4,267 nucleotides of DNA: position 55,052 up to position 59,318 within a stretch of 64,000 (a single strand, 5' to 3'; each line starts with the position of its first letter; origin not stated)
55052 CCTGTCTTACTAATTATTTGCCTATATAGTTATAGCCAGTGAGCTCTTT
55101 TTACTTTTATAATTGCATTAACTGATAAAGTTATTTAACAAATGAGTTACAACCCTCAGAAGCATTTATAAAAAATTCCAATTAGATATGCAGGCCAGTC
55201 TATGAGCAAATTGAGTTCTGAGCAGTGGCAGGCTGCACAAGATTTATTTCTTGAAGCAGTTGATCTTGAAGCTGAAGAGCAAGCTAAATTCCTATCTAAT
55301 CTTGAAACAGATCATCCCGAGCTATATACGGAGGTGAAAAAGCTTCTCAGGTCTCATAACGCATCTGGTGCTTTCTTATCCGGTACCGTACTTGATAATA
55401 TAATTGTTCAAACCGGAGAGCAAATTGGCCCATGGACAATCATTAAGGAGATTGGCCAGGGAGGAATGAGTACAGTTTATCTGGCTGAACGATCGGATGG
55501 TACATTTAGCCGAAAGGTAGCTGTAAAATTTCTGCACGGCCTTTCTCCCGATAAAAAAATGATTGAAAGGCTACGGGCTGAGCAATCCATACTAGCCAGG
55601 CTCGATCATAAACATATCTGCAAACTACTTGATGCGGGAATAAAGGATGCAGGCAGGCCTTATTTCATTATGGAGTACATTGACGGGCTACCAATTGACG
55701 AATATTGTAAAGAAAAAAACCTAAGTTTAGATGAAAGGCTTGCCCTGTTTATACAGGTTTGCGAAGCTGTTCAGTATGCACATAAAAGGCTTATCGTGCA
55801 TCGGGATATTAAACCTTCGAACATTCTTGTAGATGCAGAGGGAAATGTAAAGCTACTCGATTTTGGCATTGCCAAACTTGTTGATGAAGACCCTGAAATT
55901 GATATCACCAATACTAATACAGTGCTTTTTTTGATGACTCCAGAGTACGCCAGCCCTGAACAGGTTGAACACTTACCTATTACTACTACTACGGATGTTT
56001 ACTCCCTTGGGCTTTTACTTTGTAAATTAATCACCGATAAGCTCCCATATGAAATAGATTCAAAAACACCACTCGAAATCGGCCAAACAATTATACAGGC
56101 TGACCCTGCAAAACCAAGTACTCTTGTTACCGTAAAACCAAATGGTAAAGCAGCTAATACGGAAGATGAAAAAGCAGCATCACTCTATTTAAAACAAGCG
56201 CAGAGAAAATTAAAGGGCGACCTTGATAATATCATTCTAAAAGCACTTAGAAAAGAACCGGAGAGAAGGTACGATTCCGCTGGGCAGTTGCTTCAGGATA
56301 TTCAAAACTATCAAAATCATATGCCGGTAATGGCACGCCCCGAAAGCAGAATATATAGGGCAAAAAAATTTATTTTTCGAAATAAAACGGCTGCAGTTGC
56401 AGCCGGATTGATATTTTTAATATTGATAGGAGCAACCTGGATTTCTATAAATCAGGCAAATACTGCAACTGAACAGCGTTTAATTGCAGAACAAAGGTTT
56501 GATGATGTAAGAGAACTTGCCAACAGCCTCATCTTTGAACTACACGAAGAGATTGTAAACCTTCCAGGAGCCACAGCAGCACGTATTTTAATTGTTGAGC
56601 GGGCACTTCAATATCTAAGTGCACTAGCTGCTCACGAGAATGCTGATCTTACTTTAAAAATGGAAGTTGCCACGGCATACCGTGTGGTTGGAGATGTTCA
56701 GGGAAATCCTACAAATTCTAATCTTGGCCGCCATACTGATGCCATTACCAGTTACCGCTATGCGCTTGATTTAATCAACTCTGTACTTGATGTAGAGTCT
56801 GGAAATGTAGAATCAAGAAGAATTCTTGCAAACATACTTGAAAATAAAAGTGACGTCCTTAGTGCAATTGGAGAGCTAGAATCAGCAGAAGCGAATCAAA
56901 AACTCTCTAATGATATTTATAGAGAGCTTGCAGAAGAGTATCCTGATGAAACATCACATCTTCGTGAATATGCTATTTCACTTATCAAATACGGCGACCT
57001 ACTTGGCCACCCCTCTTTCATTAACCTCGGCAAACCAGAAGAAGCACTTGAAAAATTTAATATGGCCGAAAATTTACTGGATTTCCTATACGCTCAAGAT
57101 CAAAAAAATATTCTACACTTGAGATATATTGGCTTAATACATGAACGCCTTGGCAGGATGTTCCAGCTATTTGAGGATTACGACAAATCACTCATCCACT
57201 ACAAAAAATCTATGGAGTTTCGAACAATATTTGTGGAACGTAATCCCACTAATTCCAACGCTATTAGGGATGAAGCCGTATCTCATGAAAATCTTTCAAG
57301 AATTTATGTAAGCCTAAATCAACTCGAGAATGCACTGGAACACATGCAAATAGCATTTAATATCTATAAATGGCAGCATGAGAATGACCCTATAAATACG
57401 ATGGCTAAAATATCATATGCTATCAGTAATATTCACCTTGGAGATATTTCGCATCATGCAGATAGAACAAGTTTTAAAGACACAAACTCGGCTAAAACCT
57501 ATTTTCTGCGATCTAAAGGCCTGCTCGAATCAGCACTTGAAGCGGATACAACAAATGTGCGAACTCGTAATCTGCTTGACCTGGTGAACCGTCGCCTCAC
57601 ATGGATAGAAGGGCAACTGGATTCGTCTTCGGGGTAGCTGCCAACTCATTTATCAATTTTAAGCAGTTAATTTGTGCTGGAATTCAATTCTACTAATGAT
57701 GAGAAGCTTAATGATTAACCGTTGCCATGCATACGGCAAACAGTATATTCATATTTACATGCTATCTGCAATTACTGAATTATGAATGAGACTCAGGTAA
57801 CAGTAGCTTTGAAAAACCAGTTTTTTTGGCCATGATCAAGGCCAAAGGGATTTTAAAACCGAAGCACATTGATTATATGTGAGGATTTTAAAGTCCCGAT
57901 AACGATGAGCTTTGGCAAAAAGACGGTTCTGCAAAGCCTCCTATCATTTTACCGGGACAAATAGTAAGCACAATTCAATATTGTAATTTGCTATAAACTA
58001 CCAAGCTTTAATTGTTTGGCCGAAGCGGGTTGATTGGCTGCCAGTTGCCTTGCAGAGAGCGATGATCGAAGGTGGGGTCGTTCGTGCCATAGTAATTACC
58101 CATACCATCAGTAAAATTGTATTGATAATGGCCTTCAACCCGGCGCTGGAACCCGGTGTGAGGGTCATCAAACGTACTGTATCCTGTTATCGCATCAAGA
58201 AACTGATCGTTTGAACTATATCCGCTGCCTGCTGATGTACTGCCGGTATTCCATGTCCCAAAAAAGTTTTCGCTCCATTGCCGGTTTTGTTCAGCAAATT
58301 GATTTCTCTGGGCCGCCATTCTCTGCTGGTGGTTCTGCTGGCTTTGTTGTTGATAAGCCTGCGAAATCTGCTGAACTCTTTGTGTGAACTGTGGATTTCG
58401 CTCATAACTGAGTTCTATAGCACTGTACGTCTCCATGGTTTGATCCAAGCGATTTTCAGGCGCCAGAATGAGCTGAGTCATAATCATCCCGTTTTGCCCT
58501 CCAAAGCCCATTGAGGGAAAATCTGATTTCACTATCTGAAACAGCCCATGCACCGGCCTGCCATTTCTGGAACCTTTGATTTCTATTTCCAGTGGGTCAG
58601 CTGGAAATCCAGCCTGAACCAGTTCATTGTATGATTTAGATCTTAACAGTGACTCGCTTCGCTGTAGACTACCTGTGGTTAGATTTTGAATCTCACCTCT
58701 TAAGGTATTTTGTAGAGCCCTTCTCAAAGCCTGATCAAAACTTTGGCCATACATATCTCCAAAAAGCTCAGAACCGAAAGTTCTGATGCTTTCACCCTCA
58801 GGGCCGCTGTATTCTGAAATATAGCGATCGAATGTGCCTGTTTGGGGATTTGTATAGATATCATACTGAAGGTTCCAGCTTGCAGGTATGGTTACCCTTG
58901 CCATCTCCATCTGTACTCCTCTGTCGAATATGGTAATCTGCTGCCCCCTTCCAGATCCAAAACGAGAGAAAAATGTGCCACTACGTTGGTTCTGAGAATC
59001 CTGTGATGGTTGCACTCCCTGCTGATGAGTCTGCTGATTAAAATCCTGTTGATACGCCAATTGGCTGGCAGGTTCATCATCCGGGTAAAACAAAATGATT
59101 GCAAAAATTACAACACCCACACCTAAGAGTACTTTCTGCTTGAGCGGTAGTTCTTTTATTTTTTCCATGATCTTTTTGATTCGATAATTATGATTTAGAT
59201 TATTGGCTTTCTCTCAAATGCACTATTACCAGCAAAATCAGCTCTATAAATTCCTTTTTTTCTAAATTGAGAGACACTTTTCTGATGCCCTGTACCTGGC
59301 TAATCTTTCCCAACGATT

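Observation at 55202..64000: Ser/Thr kinase and TIGR02999-type ECF sigma bracket an envelope gene cassette: candidate phosphorylation-activated ECF system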

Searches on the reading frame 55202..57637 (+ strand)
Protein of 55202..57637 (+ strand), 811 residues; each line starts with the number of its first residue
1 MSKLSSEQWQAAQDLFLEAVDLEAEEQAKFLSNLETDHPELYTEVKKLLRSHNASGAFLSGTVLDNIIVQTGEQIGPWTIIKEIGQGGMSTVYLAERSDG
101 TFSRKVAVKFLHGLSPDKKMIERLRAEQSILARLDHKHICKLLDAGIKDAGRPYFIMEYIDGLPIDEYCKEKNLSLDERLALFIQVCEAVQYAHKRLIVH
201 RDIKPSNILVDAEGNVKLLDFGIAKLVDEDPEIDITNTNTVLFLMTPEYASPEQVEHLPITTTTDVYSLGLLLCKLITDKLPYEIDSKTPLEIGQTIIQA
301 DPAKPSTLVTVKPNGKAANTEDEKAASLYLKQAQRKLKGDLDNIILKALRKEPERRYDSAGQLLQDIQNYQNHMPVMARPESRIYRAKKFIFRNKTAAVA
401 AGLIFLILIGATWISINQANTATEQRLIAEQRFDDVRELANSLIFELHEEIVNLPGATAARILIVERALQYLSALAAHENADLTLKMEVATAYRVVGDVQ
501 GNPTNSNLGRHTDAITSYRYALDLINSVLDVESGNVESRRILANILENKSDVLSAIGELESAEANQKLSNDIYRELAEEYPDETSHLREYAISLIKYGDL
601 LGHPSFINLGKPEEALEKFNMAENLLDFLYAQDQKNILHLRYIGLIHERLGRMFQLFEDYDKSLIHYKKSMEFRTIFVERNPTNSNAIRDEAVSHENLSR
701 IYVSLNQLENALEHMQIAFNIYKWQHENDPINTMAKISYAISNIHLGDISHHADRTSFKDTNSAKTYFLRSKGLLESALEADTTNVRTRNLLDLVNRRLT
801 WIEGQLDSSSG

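Call 3: search_protein_families(library=pfam, proteins=[window:55202-57637:+], max_evalue=0.01)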
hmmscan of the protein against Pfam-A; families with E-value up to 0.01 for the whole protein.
window:55202-57637:+ (811 aa): 10 families
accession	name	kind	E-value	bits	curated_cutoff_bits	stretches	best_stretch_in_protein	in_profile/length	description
PF00069.31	Pkinase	-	6.6e-47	160.6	31.7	1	79-358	2-253/263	Protein kinase domain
PF07714.23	PK_Tyr_Ser-Thr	-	2.5e-32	112.6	23.1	1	80-283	3-205/258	Protein tyrosine and serine/threonine kinase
PF03109.22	ABC1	-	8.6e-09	35.3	22.9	1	154-232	144-222/244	ABC1 atypical kinase-like domain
PF01636.29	APH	-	1.1e-07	32.4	23.2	1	178-225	148-198/239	Phosphotransferase enzyme family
PF07719.23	TPR_2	-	5.7e-07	29.6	27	0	694-721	3-30/34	Tetratricopeptide repeat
PF13424.12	TPR_12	-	4.9e-06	27.1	30.1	0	616-674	16-75/77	Tetratricopeptide repeat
PF14531.12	Kinase-like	-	8.9e-06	25.6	25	1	170-286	138-254/289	Kinase-like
PF00515.34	TPR_1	-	0.00035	20.7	27.8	0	507-524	13-30/34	Tetratricopeptide repeat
PF12330.14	Haspin_kinase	-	0.0017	17.9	25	1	175-239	203-268/364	Haspin like kinase domain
PF13181.12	TPR_8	-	0.0023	18.4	25.7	0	695-715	4-24/34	Tetratricopeptide repeat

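Call 4: search_protein_families(library=ncbifam, proteins=[window:55202-57637:+], max_evalue=0.01)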
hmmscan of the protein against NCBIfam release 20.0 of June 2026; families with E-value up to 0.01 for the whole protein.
window:55202-57637:+ (811 aa): 21 families
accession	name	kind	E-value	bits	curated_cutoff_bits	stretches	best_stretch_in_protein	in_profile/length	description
NF033483.0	PknB_PASTA_kin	equivalog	4.7e-71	240.5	450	1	79-379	10-277/563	Stk1 family PASTA domain-containing Ser/Thr kinase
NF047741.1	antiphage_MADS6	equivalog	1.3e-42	146.1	460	2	69-196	487-610/612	methylation-associated defense system protein kinase MAD6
NF052427.1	StpK7MSMEG_1200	equivalog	1.6e-35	122.7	900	2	74-306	5-230/601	serine/threonine protein kinase StpK7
TIGR03903.1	TOMM_kin_cyc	equivalog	1.6e-34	119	705.75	1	103-279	3-185/1267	TOMM system kinase/cyclase fusion protein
NF009651.0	PRK13184.1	equivalog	8e-34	116.7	839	1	76-297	2-245/932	serine/threonine-protein kinase PknD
NF038150.1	lanthi_synth_IV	equivalog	1.1e-22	80.2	650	1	117-288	232-401/851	class IV lanthionine synthetase LanL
NF033442.0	BREX_PglW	equivalog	2.6e-22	78.5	990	2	72-282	200-427/1391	BREX system serine/threonine kinase PglW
NF053615.1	SerThrKinAfsKStmc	equivalog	6.7e-19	68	1300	1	72-284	9-214/809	protein serine/threonine kinase AfsK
NF043056.1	T4SS_LegK1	equivalog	9.9e-15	54.1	550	1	123-292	124-300/516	Dot/Icm T4SS effector kinase LegK1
NF038151.1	lanthi_synth_III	equivalog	5.7e-14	51.5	575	1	120-335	266-484/833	class III lanthionine synthetase LanKC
TIGR03724.2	arch_bud32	equivalog_domain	2.7e-09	36.8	125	1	152-229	67-136/193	KEOPS complex kinase/ATPase Bud32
NF058632.1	SerThrKinPrkT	equivalog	2.9e-09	36.4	280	1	78-222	23-163/322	serine/threonine protein kinase PrkT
NF011464.0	PRK14879.1-7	equivalog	8.4e-09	35.5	246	1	154-226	82-151/221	Kae1-associated kinase Bud32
NF011463.0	PRK14879.1-4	equivalog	2.1e-07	30.6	188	1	155-230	95-166/237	Kae1-associated kinase Bud32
NF007174.0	PRK09605.1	equivalog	9.2e-07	27.7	447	1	121-235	380-486/535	bifunctional N(6)-L-threonylcarbamoyladenine synthase/serine/threonine protein kinase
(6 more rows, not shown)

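Call 42: find_related_loci(query=window:55202-57637:+, collection=genome_contigs, flank=10000)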
Query window:55202-57637:+ (811 aa) in genome_contigs; peptide patterns used: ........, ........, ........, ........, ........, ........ (x = any residue, [..] = any of these).
72 stretches matched a pattern; 2 encode a relative of the query (tblastn E <= 1e-3); 2 distinct loci.
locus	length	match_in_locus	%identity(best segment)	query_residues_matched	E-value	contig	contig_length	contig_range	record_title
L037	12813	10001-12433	70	1-811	0e+0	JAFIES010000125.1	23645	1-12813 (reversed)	MAG: Balneolaceae bacterium isolate coassembly_bin.57 k141_131104, whole genome shotgun sequence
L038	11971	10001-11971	81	1-799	0e+0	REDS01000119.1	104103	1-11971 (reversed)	MAG: Balneolaceae bacterium isolate GEM2.Bin41 NODE_81_length_104103_cov_10.6543, whole genome shotgun sequence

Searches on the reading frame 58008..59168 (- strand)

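Call 3: search_protein_families(library=pfam, proteins=[window:58008-59168:-], max_evalue=0.01)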
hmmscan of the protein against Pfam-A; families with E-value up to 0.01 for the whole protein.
window:58008-59168:- (386 aa): 0 families

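Call 4: search_protein_families(library=ncbifam, proteins=[window:58008-59168:-], max_evalue=0.01)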
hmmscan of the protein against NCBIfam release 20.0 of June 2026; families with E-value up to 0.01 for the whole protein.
window:58008-59168:- (386 aa): 1 family
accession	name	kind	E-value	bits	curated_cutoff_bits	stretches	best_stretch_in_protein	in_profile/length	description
TIGR04260.1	Cyano_gly_rpt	equivalog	0.0087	16.6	31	0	234-326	12-110/118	GrrA/OscA1 family cyclophane-containing rSAM-modified RiPP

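Call 69: search_protein_families(library=pfam, proteins=[window:58008-59168:-], max_evalue=10)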
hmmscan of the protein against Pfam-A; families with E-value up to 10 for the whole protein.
window:58008-59168:- (386 aa): 7 families
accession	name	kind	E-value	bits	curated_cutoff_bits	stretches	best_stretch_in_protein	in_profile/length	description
PF07289.17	BBL5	-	0.057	12.9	23.8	1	236-287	232-286/334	Bardet-Biedl syndrome 5 protein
PF04311.20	DUF459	-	0.059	13.2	27.2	1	252-301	115-163/197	Protein of unknown function (DUF459)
PF12098.13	DUF3574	-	0.35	11.2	25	1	246-279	57-90/103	Protein of unknown function (DUF3574)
PF12912.12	N_NLPC_P60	-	0.66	10.5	25.4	1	258-311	21-74/118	NLPC_P60 stabilising domain, N term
PF01346.23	FKBP_N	-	2.1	9.7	22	1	246-297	27-82/97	Domain amino terminal to FKBP-type peptidyl-prolyl isomerase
PF15949.10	DUF4757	-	3.4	8.4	27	1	245-301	62-117/167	Domain of unknown function (DUF4757)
PF16118.10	DUF4834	-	8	7.9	27.8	0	33-74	36-77/99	Domain of unknown function (DUF4834)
